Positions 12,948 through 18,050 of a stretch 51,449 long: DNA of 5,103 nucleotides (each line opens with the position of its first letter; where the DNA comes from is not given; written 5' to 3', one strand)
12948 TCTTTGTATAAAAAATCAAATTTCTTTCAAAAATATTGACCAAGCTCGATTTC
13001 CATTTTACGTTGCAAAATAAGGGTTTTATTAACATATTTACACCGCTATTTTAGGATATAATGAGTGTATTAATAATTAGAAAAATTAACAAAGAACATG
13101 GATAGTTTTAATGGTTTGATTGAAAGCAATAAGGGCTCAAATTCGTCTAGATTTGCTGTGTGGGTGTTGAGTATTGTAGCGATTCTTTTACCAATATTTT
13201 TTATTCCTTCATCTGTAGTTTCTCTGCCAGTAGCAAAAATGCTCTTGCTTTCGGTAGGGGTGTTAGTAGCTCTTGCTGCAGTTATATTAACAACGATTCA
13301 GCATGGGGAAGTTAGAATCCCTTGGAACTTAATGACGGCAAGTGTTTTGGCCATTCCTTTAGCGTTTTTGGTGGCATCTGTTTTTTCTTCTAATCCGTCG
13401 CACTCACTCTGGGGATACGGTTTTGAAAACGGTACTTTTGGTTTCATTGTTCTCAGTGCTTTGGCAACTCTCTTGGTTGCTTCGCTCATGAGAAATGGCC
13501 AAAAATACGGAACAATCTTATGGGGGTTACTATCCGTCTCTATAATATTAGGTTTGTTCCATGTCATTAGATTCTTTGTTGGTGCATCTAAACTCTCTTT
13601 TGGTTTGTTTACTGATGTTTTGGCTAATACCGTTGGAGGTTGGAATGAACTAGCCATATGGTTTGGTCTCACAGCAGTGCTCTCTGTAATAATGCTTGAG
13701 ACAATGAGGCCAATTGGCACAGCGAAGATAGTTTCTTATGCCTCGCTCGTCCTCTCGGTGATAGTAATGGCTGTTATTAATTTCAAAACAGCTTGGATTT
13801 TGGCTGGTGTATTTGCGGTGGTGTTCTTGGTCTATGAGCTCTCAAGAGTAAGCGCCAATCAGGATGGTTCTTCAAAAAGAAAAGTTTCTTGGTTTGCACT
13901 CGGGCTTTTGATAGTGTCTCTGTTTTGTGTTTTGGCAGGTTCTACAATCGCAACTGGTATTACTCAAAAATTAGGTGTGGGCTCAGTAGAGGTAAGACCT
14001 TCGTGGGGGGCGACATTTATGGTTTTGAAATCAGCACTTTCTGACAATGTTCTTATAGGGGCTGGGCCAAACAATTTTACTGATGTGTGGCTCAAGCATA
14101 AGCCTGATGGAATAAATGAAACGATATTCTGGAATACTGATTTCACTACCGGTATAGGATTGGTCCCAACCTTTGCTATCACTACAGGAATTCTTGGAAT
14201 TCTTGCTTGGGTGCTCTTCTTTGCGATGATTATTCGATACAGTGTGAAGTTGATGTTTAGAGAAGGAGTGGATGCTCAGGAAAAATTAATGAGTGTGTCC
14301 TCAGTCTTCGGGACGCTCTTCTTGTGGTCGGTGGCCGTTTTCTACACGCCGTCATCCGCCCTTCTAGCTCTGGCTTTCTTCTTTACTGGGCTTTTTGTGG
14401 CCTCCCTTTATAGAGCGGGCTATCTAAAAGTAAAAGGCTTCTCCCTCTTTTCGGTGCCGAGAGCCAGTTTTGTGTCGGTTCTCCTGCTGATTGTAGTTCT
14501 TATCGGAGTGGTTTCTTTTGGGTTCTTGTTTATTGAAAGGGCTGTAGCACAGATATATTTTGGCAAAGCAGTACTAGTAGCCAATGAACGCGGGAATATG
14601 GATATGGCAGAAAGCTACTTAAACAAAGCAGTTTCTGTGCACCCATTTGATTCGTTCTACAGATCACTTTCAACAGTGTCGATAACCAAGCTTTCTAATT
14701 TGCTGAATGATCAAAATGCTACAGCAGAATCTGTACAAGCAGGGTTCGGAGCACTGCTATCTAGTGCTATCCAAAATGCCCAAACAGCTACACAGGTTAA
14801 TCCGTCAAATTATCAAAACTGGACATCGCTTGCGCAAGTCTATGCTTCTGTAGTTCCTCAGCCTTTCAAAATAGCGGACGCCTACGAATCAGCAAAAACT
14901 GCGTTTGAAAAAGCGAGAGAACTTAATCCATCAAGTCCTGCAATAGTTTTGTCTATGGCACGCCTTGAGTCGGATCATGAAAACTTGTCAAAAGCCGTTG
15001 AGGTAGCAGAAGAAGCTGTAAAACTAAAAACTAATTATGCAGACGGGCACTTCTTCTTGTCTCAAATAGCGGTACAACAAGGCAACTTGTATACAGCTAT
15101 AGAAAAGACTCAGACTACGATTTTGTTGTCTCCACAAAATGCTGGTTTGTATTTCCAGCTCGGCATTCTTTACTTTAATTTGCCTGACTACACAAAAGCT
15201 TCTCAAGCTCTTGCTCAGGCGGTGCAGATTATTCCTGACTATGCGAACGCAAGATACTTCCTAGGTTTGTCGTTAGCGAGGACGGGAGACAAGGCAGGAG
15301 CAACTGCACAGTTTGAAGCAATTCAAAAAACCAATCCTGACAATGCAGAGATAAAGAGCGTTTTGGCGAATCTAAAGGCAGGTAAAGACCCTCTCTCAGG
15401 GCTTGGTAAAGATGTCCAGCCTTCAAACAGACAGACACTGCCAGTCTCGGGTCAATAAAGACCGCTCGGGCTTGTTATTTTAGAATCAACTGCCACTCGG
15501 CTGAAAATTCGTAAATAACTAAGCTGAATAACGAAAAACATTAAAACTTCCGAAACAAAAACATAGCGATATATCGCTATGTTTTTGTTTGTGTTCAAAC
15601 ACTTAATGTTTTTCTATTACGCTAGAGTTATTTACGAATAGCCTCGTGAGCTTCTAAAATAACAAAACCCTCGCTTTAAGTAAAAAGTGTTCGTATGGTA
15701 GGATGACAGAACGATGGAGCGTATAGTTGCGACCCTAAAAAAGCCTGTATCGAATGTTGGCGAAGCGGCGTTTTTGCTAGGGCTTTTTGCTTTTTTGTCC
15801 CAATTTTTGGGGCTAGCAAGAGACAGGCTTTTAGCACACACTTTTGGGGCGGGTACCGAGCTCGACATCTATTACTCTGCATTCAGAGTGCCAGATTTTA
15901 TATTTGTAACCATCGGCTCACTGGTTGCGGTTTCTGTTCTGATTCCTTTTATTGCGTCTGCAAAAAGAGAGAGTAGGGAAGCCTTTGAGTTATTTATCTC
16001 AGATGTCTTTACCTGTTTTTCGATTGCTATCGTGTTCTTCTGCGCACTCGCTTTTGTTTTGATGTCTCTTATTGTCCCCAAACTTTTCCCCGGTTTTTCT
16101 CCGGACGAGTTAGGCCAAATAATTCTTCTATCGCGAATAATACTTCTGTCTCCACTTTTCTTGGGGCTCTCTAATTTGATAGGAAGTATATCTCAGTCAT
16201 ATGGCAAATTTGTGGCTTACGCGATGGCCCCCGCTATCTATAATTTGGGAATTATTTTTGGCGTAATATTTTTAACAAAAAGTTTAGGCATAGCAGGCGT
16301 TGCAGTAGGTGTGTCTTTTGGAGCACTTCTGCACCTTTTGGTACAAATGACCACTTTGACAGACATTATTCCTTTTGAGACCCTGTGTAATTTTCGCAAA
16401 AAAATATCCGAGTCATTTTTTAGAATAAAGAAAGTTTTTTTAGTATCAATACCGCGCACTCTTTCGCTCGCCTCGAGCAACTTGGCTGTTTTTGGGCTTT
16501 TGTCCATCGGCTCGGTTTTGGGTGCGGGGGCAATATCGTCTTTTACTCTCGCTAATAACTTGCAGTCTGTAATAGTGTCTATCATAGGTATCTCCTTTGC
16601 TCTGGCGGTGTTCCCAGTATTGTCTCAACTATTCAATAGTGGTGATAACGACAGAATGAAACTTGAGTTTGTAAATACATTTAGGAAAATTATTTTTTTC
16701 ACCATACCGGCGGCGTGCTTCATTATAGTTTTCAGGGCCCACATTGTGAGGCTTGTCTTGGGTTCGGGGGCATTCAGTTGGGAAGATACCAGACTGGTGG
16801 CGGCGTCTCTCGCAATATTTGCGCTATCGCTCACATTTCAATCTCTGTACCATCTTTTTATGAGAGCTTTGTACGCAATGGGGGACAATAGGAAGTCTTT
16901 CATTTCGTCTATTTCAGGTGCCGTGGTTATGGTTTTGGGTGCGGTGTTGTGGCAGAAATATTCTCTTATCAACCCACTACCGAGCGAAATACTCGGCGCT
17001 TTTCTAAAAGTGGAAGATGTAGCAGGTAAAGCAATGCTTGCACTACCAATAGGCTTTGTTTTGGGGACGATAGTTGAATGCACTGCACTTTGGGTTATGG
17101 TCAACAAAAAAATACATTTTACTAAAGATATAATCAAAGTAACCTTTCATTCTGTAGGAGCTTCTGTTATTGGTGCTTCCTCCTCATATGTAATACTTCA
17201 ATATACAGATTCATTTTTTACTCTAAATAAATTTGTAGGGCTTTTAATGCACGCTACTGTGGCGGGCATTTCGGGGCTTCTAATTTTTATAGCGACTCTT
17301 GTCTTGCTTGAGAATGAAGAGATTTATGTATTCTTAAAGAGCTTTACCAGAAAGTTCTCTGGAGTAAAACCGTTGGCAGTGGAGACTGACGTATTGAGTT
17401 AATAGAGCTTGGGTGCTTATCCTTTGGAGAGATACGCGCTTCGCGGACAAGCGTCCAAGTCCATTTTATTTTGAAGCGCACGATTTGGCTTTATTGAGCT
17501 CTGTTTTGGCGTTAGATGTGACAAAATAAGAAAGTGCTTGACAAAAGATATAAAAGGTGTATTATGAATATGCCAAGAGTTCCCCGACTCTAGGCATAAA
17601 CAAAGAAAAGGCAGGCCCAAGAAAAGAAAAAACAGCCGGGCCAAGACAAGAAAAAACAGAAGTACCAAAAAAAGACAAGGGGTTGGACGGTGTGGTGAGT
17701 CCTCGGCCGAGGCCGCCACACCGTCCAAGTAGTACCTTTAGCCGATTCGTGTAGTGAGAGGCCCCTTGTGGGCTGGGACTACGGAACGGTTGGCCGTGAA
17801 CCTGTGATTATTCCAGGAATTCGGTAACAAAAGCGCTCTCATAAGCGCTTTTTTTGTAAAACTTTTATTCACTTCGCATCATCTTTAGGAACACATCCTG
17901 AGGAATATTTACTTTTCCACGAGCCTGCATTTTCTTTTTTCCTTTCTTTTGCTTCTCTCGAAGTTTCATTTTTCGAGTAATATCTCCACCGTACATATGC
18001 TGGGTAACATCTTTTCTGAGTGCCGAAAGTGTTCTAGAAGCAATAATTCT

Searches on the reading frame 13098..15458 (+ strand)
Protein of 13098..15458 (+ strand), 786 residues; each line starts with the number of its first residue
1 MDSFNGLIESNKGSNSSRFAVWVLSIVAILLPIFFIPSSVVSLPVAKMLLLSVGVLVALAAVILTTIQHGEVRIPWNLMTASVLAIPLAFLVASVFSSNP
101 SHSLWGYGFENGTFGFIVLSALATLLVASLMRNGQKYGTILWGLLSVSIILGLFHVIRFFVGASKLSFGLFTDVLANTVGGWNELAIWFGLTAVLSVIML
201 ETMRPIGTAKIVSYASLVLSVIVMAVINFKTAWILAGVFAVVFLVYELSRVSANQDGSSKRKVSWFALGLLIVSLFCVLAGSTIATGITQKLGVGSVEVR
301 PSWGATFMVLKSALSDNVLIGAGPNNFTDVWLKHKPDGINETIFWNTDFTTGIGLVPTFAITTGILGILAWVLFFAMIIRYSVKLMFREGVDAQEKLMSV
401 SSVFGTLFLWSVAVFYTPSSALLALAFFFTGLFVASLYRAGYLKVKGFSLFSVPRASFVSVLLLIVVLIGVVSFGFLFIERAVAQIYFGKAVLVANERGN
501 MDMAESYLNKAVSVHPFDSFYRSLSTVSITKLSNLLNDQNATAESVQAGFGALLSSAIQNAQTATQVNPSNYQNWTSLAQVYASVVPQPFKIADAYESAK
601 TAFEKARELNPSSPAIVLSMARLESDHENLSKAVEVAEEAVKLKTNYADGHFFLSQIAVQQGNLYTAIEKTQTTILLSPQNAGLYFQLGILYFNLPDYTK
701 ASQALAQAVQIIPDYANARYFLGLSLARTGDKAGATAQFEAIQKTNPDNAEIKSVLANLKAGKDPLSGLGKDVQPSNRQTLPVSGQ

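Call 92: search_protein_families(library=pfam, max_evalue=0.001, proteins=[window:13098-15458:+])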
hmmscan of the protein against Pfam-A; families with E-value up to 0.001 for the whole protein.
window:13098-15458:+ (786 aa): 15 families
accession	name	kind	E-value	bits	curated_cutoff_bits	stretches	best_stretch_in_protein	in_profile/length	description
PF14559.12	TPR_19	-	1e-15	58.2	25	1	697-759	6-68/68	Tetratricopeptide repeat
PF07719.23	TPR_2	-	1.1e-15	56.8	27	0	683-715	2-34/34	Tetratricopeptide repeat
PF13428.12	TPR_14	-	5.5e-14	51.7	23.5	0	717-759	2-44/44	Tetratricopeptide repeat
PF13432.12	TPR_16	-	2.3e-12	47.6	32.7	1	687-750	2-65/65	Tetratricopeptide repeat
PF13414.12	TPR_11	-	2.4e-12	46.8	26.8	0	697-730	9-42/42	TPR repeat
PF13181.12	TPR_8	-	2.1e-11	43.5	25.7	0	683-714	2-33/34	Tetratricopeptide repeat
PF23914.1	TPR_CcmH_CycH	-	3.1e-11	43.8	42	1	566-680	44-153/158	Cytochrome c-type biogenesis protein H TPR domain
PF00515.34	TPR_1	-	3.2e-09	36.7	27.8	0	684-715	3-34/34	Tetratricopeptide repeat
PF13371.12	TPR_9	-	2.9e-07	30.9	35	1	655-718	2-65/73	Tetratricopeptide repeat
PF13431.12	TPR_17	-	4.6e-05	23.8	24.4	0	674-701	5-32/34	Tetratricopeptide repeat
PF13424.12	TPR_12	-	0.0001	22.9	30.1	0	684-740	5-69/77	Tetratricopeptide repeat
PF09295.16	ChAPs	-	0.00019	21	20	0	535-584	236-280/395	ChAPs (Chs5p-Arf1p-binding proteins)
PF12296.13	HsbA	-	0.00028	21.8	33.5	1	529-634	15-119/121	Hydrophobic surface binding protein A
PF12895.13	ANAPC3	-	0.00046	20.9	27.2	0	626-706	1-80/82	Anaphase-promoting complex, cyclosome, subunit 3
PF13174.12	TPR_6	-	0.00061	20.7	26.3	0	722-748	6-32/33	Tetratricopeptide repeat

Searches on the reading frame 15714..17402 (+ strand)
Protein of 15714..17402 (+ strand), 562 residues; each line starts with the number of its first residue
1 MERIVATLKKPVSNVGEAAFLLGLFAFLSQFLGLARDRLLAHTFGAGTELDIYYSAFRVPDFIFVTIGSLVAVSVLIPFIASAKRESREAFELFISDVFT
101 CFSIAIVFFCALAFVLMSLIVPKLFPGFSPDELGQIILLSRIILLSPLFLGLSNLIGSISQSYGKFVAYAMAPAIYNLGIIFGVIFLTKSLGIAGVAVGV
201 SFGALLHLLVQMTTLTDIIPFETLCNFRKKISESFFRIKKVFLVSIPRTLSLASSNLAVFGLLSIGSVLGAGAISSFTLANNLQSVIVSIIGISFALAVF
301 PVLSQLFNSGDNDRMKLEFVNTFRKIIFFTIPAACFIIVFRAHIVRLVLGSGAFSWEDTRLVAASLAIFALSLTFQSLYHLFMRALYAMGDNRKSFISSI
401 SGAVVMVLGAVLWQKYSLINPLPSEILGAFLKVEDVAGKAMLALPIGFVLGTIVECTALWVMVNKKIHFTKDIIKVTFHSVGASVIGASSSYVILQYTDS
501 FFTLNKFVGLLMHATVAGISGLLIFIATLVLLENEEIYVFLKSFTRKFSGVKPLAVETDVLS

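Call 92: search_protein_families(library=pfam, max_evalue=0.001, proteins=[window:15714-17402:+])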
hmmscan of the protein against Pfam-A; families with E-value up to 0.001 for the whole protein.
window:15714-17402:+ (562 aa): 4 families
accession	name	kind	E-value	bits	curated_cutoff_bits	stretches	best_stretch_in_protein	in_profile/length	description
PF03023.19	MurJ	-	1.9e-52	178.8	27.4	1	40-499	1-437/451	Lipid II flippase MurJ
PF01554.23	MatE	-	1.1e-08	35.3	24.9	1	264-409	19-158/161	MatE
PF13440.11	Polysacc_synt_3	-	1.1e-08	35.1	23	1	98-351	47-286/293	Polysaccharide biosynthesis protein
PF01943.22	Polysacc_synt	-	7.4e-08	32.6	28.2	1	75-307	59-274/274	Polysaccharide biosynthesis protein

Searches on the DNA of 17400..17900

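Call 51: search_rna_families(source=window, start=17400, end=17900, threshold=evalue, max_evalue=5)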
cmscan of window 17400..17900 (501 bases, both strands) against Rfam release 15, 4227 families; matches with E-value up to 5: 5.
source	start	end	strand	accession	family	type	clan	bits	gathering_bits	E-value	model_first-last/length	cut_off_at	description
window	17830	17877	-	RF02844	RefA9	Gene; antisense;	-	23.8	49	0.22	1-64/64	no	Enterococcus sRNA A9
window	17826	17894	-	RF02057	STnc40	Gene; sRNA;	-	18.3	45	1.6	1-70/70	no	Salmonella enterica sRNA STnc40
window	17828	17868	-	RF02438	SpF51_sRNA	Gene; sRNA;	-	16.6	50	2.5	1-45/45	no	Streptococcus sRNA SpF51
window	17681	17726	+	RF03903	mir-679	Gene; miRNA;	-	16.1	80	1.9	7-69/74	no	mir-679 microRNA precursor family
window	17761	17855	+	RF01394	isrK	Gene; sRNA;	-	12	50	5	1-77/77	no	isrK Hfq binding RNA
